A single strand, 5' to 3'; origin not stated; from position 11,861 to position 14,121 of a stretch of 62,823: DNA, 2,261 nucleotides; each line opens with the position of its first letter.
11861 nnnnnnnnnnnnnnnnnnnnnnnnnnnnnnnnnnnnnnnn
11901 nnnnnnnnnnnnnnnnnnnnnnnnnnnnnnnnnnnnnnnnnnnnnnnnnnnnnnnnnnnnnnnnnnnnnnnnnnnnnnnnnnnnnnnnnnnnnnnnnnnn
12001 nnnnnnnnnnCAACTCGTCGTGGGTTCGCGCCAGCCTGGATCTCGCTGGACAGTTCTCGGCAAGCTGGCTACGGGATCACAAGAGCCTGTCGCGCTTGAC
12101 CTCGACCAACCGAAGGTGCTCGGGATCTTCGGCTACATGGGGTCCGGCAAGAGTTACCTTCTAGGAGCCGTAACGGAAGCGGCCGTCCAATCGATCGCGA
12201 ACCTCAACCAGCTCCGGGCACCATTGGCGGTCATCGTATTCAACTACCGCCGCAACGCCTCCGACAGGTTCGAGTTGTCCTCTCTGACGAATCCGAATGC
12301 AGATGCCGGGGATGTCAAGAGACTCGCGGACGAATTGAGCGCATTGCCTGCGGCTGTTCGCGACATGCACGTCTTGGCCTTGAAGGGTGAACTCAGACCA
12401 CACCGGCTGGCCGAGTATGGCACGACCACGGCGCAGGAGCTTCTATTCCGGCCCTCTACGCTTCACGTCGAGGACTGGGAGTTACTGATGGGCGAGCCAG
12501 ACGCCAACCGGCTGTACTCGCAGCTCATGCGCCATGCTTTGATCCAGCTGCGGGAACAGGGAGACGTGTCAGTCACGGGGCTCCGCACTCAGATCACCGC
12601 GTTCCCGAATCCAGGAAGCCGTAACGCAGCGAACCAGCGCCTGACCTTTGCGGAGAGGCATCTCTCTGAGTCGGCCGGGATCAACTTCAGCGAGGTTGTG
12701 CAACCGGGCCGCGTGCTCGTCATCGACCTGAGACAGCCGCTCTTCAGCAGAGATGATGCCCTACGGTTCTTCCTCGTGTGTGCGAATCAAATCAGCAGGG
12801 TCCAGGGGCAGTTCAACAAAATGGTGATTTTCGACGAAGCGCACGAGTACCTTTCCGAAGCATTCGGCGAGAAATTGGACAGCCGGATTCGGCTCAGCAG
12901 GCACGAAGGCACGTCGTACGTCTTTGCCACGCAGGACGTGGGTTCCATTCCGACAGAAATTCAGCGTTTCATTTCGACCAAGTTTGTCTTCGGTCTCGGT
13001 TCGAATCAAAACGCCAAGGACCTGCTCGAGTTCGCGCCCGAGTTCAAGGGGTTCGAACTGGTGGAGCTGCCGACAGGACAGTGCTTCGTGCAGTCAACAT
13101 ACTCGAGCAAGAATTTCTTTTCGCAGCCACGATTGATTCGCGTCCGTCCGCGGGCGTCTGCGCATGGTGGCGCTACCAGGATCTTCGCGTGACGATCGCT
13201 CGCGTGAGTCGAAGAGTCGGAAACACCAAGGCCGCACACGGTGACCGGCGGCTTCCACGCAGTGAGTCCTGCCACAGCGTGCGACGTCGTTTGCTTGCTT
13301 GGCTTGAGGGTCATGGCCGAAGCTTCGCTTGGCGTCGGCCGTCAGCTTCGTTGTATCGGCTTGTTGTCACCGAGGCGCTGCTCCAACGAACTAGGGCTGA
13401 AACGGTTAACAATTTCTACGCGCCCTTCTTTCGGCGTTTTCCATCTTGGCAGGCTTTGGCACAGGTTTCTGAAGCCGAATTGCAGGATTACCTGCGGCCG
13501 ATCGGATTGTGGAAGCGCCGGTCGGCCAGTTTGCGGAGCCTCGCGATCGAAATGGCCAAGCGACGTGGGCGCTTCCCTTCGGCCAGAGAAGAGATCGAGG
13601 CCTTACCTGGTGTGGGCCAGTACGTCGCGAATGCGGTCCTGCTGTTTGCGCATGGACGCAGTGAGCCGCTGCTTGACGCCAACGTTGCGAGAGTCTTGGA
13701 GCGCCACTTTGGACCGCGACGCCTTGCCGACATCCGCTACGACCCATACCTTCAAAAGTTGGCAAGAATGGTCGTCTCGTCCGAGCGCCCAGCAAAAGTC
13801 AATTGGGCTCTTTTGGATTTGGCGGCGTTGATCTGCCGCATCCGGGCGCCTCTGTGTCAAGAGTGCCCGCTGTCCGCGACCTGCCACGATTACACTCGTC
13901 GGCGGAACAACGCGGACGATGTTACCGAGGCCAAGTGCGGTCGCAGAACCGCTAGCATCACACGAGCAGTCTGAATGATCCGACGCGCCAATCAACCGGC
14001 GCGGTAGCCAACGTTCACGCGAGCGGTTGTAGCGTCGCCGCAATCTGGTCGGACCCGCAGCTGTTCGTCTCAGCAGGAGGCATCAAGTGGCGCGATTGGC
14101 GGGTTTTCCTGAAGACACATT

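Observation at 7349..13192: Domain architecture of the 1,947-aa giant: PD-(D/E)xK-like core, proline-rich tether and a HerA/FtsK-like motor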

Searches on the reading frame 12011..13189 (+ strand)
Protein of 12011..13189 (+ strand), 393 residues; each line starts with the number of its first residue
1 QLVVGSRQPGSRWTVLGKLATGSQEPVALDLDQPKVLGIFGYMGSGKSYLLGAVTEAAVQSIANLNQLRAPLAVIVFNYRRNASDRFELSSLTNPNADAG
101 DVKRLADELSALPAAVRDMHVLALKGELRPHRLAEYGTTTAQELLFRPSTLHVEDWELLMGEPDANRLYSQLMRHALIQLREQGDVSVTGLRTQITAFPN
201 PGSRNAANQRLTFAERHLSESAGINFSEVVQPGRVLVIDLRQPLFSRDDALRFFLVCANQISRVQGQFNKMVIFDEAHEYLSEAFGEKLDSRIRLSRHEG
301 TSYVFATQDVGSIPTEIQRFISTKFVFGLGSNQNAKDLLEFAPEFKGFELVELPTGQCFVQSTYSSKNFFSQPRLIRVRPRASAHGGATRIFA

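Call 49: find_homologous_proteins(query=A6, max_evalue=0.01)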
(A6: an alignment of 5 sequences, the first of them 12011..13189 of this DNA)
Query A6 (5 sequences) (393 aa, profile of the alignment): 64 proteins with E <= 0.01 among 8000 candidates.
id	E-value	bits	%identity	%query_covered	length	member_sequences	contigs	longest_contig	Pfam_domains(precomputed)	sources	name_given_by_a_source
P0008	8.9e-198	675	58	99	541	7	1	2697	PF01935.24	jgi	jgi:hypothetical protein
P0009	5.1e-195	666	58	99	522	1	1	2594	-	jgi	jgi:hypothetical protein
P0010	1.9e-194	664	56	99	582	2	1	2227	-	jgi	jgi:DNA phosphorothioation-dependent restriction protein DptH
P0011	3.3e-192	656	58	99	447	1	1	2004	-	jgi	jgi:DNA helicase HerA-like ATPase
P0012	3.7e-192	656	57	99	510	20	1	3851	PF01935.24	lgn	-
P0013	7.5e-192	655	58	100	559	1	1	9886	-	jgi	jgi:DNA phosphorothioation-dependent restriction protein DptH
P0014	9.8e-191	652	57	97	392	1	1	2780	-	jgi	jgi:DNA helicase HerA-like ATPase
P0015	1.7e-190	651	57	100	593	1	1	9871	-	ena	-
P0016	8.9e-190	648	56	99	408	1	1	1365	-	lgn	-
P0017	9.3e-185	632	57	92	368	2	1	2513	-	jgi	-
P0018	7.2e-181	619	56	99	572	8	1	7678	-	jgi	jgi:DNA phosphorothioation-dependent restriction protein DptH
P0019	1.2e-173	595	57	89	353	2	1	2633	-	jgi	jgi:hypothetical protein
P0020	1.5e-171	588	55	89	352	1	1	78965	-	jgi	-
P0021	1.8e-171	588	57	89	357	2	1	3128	-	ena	-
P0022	3.8e-169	580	55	96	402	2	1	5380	-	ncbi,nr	ncbi:MAG: ATP-binding protein [Nitrososphaerota archaeon]|nr:ATP-binding protein [Nitrososphaerota a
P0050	3.7e-82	294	34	99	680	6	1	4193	-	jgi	jgi:hypothetical protein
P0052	3.3e-81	291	33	99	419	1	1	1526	-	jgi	jgi:DNA phosphorothioation-dependent restriction protein DptH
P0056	9.4e-80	286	35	95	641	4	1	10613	PF01396.25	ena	-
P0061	6.5e-76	273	32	99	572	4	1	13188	-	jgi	jgi:hypothetical protein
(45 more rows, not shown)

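Call 51: search_protein_families(library=ncbifam, proteins=[P0010, P0013, P0018, P0015, P0052, P0050, P0056, P0061], max_evalue=1)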
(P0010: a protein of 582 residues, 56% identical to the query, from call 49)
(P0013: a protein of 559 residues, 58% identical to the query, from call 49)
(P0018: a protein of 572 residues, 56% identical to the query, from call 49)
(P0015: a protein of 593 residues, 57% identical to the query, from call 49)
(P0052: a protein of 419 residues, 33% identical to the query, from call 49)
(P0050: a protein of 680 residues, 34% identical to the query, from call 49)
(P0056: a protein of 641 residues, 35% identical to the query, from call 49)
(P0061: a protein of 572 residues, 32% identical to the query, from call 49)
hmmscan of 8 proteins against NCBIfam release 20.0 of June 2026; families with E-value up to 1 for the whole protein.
P0010 (582 aa): 7 families
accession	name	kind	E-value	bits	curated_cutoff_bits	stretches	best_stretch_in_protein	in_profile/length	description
TIGR00929.1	VirB4_CagE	subfamily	7.9e-06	24.4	643.1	1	449-493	635-680/792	VirB4 family type IV secretion/conjugal transfer ATPase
TIGR02746.1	TraC-F-type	equivalog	0.022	12.6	567.05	1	445-491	637-686/800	type IV secretion system protein TraC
TIGR01166.1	cbiO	subfamily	0.063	12.7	211.8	0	450-491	147-188/190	cobalt ABC transporter, ATP-binding protein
NF010447.0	PRK13873.1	equivalog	0.068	11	1020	1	443-494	633-684/815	conjugal transfer protein TrbE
TIGR02546.1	III_secr_ATP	equivalog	0.14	10.9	604.75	1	214-240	147-173/423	type III secretion system ATPase SctN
TIGR03925.1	T7SS_EccC_b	equivalog_domain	0.21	9.8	346.55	1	180-284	328-427/564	type VII secretion protein EccCb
NF053655.1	CedD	equivalog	0.24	10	600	0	443-506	414-476/527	DNA-translocating ATPase CedD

P0013 (559 aa): 5 families
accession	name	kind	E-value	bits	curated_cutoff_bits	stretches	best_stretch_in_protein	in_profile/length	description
TIGR00929.1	VirB4_CagE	subfamily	0.0038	15.5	643.1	1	429-471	635-678/792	VirB4 family type IV secretion/conjugal transfer ATPase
TIGR03925.1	T7SS_EccC_b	equivalog_domain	0.0061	14.9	346.55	1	168-266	335-428/564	type VII secretion protein EccCb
NF010447.0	PRK13873.1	equivalog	0.018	12.9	1020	1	425-473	635-683/815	conjugal transfer protein TrbE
TIGR01166.1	cbiO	subfamily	0.036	13.5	211.8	0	430-471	147-188/190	cobalt ABC transporter, ATP-binding protein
NF041923.1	QatA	equivalog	0.34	9.5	600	1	192-220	31-58/628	Qat anti-phage system ATPase QatA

P0018 (572 aa): 3 families
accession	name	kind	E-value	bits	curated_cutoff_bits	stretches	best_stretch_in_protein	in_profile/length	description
TIGR00929.1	VirB4_CagE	subfamily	0.00037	18.8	643.1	1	441-483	634-677/792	VirB4 family type IV secretion/conjugal transfer ATPase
TIGR03925.1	T7SS_EccC_b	equivalog_domain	0.0063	14.8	346.55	1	179-273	323-412/564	type VII secretion protein EccCb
NF010447.0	PRK13873.1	equivalog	0.081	10.8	1020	1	434-486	630-683/815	conjugal transfer protein TrbE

P0015 (593 aa): 8 families
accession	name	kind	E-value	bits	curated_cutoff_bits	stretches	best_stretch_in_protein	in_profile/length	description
TIGR00929.1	VirB4_CagE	subfamily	0.00022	19.6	643.1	1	462-509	629-677/792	VirB4 family type IV secretion/conjugal transfer ATPase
TIGR02746.1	TraC-F-type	equivalog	0.085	10.7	567.05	1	457-509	630-685/800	type IV secretion system protein TraC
TIGR03925.1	T7SS_EccC_b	equivalog_domain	0.094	11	346.55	1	215-300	344-424/564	type VII secretion protein EccCb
TIGR02769.1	nickel_nikE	equivalog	0.12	11.9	332.55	0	223-249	28-54/265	nickel import ATP-binding protein NikE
TIGR01166.1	cbiO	subfamily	0.19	11.1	211.8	0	224-252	10-38/190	cobalt ABC transporter, ATP-binding protein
NF053655.1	CedD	equivalog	0.24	10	600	0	463-509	415-460/527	DNA-translocating ATPase CedD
NF010447.0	PRK13873.1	equivalog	0.25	9.2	1020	1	462-512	633-683/815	conjugal transfer protein TrbE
NF000355.4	ribo_prot_ABC_F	equivalog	0.26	10.1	380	1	223-268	330-375/499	ribosomal protection-like ABC-F family protein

P0052 (419 aa): 4 families
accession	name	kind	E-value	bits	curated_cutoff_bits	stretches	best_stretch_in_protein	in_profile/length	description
NF042944.1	HerA_antiphage_2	equivalog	2e-05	23.5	850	1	283-364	423-510/576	anti-phage-associated helicase HerA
NF053655.1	CedD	equivalog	9.7e-05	21.2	600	1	269-346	401-476/527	DNA-translocating ATPase CedD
TIGR00929.1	VirB4_CagE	subfamily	0.00091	17.6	643.1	1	246-333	592-680/792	VirB4 family type IV secretion/conjugal transfer ATPase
TIGR02324.1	CP_lyasePhnL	equivalog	0.084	12.3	256.3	0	45-76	27-58/224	phosphonate C-P lyase system protein PhnL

P0050 (680 aa): 6 families
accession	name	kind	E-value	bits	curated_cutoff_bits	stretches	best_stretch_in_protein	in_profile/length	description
TIGR00929.1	VirB4_CagE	subfamily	1.1e-06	27.2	643.1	1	501-589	592-681/792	VirB4 family type IV secretion/conjugal transfer ATPase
NF053655.1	CedD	equivalog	8.1e-05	21.5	600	1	524-602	401-477/527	DNA-translocating ATPase CedD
NF042944.1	HerA_antiphage_2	equivalog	0.00013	20.8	850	1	537-631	422-522/576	anti-phage-associated helicase HerA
NF040819.1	helicase_HerA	equivalog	0.016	13.7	970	1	569-642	428-505/561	DNA double-strand break repair helicase HerA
NF042943.1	HerA_antiphage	equivalog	0.074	11.6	800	1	535-637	425-535/566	anti-phage-associated helicase HerA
NF045975.1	VirB4_plasma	equivalog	0.11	10.1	590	0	538-559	755-776/894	Mbov_0397 family ICE element conjugal transfer ATPase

P0056 (641 aa): 12 families
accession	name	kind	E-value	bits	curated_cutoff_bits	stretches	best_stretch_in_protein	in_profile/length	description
NF042944.1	HerA_antiphage_2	equivalog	2e-05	23.6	850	1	441-523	422-510/576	anti-phage-associated helicase HerA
NF053655.1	CedD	equivalog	5.4e-05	22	600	1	402-506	371-477/527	DNA-translocating ATPase CedD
TIGR00929.1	VirB4_CagE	subfamily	0.0012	17.1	643.1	1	344-492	534-680/792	VirB4 family type IV secretion/conjugal transfer ATPase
NF011532.0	PRK14973.1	equivalog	0.0018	16.1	930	1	602-637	584-619/936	DNA topoisomerase I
NF004966.0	PRK06319.1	equivalog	0.0023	16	868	1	607-637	646-676/862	DNA topoisomerase I/SWI domain fusion protein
TIGR01051.1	topA_bact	equivalog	0.0043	16.1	456.4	1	601-639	591-629/632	type I DNA topoisomerase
NF040937.1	HerA_Thermprot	equivalog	0.024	13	800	1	420-540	319-446/487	DNA double-strand break repair helicase HerA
NF005555.0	PRK07220.1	equivalog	0.083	11.2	635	1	609-637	592-621/740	DNA topoisomerase I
TIGR03831.1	YgiT_finger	domain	0.13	12.5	20.2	1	599-616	25-42/46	YgiT-type zinc finger protein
NF041373.1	HGG_STG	domain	0.15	11.8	29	1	560-574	15-30/38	HGGxSTG domain-containing protein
TIGR01057.1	topA_arch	equivalog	0.15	10.2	458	1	606-635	590-618/618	DNA topoisomerase I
NF040819.1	helicase_HerA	equivalog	0.23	9.9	970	1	449-525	405-484/561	DNA double-strand break repair helicase HerA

P0061 (572 aa): 4 families
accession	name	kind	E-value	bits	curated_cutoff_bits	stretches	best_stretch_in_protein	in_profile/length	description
NF053655.1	CedD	equivalog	3e-05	22.9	600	1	368-447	401-478/527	DNA-translocating ATPase CedD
TIGR00929.1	VirB4_CagE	subfamily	0.00082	17.7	643.1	1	346-432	593-680/792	VirB4 family type IV secretion/conjugal transfer ATPase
NF042944.1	HerA_antiphage_2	equivalog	0.0012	17.7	850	1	382-463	423-510/576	anti-phage-associated helicase HerA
TIGR02324.1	CP_lyasePhnL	equivalog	0.0066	15.9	256.3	1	143-191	26-74/224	phosphonate C-P lyase system protein PhnL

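Call 52: find_encoding_contigs(protein=P0013, flank=10000, max_places=2)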
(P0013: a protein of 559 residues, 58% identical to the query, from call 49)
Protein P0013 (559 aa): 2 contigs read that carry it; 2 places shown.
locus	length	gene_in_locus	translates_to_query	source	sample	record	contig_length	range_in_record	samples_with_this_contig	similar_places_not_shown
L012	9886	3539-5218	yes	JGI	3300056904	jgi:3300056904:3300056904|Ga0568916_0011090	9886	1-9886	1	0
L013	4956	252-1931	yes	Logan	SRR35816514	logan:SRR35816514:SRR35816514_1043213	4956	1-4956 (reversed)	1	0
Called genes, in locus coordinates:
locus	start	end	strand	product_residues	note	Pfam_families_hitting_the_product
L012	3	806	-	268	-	?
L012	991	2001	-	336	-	PF07291:MauE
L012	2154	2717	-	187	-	PF07638:Sigma70_ECF, PF04542:Sigma70_r2, PF08281:Sigma70_r4_2, PF04545:Sigma70_r4 (weak)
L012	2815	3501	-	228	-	PF01663:Phosphodiest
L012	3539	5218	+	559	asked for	-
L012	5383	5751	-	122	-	-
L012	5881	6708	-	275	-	PF00589:Phage_integrase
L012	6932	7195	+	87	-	-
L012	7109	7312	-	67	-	-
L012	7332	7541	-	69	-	-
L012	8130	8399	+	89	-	-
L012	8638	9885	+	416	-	?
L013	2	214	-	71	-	?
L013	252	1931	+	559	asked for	-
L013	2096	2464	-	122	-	-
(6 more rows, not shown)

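Call 100: search_solved_structures(query=A6, max_evalue=10)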
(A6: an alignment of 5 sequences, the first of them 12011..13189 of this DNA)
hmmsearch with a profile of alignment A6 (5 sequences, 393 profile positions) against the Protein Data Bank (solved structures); distinct sequences matched with E-value up to 10: 21.
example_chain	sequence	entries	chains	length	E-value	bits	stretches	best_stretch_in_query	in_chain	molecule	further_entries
7es4_A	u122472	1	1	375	0.0022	19.8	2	267-320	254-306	DNA phosphorothioation-dependent restriction protein DptH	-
8j5q_D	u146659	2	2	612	0.0087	17.9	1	17-76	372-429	Uncharacterized ABC transporter ATP-binding protein Rv1281c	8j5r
8j5s_D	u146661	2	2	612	0.0087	17.8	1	17-76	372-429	Uncharacterized ABC transporter ATP-binding protein Rv1281c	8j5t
8wet_A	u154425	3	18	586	0.01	17.6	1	266-342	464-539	TdpA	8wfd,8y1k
11kk_A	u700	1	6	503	0.13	14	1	272-325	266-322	HerA like helicase YjgR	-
6amx_A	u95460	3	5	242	0.29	12.8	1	27-55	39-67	ABC transporter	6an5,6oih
5uar_A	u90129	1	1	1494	0.38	12.5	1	26-59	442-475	Cystic fibrosis transmembrane conductance regulator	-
5w81_A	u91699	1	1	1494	0.38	12.5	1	26-59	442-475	Cystic fibrosis transmembrane conductance regulator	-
8wi5_A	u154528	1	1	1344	0.43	12.3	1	16-55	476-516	ATP-binding cassette sub-family C member 5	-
8wi2_A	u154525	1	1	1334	0.43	12.3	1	16-55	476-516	ATP-binding cassette sub-family C member 5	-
8wi4_A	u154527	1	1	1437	0.49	12.1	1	16-55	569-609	ATP-binding cassette sub-family C member 5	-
8wi0_A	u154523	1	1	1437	0.5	12.1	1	16-55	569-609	ATP-binding cassette sub-family C member 5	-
8wi3_A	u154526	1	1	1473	0.52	12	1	16-55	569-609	ATP-binding cassette sub-family C member 5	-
8kci_A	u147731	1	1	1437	0.54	12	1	16-55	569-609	ATP-binding cassette sub-family C member 5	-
7qca_LR0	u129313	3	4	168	0.65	11.7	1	171-224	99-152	60S ribosomal protein L19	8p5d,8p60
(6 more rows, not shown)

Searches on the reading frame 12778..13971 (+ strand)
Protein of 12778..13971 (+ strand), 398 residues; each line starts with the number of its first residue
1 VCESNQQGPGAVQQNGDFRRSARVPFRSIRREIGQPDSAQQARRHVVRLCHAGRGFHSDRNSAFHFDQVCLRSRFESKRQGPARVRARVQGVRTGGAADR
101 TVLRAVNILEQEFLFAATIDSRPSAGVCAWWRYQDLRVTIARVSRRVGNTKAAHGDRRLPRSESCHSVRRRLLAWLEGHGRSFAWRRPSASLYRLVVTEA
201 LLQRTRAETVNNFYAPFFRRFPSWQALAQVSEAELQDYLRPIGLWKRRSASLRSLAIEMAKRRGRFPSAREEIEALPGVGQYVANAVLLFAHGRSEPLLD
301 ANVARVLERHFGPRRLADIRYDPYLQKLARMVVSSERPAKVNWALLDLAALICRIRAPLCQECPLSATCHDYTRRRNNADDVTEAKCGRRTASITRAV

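Call 17: search_protein_families(library=pfam, proteins=[window:12778-13971:+], max_evalue=0.1)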
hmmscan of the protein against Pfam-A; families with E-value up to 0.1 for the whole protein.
window:12778-13971:+ (398 aa): 2 families
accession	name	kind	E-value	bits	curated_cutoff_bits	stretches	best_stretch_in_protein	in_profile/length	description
PF00730.31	HhH-GPD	-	5.8e-15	56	26.2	1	199-315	3-91/108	HhH-GPD superfamily base excision DNA repair protein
PF00633.29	HHH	-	3.5e-06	27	24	1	265-290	5-30/30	Helix-hairpin-helix motif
